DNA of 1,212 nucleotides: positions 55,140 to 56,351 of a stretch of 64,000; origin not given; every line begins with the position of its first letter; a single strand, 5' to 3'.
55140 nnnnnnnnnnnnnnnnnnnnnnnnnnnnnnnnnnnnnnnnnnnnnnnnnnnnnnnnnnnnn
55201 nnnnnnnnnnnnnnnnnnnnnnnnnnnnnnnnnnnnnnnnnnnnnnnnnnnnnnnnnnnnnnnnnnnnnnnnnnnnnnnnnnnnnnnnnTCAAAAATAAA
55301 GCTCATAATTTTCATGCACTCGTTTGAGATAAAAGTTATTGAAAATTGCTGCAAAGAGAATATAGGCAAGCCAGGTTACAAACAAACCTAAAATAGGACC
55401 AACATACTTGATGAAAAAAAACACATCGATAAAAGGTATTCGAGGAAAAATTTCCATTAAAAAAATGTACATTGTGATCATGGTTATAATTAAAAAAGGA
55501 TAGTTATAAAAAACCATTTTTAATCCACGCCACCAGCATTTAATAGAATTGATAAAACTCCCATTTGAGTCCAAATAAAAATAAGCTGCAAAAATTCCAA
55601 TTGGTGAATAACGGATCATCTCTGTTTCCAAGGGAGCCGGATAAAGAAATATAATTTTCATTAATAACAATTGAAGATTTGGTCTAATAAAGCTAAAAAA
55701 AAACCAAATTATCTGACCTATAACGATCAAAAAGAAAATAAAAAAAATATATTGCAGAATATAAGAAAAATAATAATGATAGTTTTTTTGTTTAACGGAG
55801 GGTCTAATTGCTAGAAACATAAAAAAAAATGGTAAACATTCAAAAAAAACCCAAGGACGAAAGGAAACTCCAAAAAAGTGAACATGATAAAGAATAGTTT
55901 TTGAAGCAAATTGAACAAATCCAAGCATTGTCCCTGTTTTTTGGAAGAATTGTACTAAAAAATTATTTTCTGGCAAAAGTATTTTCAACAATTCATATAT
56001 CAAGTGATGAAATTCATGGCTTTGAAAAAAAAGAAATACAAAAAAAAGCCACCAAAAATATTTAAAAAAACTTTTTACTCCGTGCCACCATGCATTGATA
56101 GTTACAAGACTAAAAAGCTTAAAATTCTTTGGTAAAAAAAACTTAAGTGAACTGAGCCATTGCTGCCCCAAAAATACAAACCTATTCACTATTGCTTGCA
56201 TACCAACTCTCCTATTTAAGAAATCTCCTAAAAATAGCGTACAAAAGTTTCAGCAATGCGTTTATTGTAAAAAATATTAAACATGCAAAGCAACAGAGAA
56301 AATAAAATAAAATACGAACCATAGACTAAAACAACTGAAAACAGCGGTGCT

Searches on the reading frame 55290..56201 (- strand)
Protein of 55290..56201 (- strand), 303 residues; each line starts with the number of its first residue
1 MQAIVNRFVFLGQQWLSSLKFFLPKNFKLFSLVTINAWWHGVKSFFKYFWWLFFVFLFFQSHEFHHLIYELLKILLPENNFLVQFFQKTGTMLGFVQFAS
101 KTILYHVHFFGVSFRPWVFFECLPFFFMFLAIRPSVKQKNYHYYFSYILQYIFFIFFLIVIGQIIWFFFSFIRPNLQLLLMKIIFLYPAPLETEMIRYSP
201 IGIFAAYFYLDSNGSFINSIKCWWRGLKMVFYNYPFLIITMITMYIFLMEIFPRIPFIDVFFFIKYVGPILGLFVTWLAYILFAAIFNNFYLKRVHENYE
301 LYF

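Call 20: find_encoding_contigs(protein=window:55290-56201:-, flank=3000, max_places=10)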
Protein window:55290-56201:- (303 aa): no gene with exactly this product is on record in the collection.
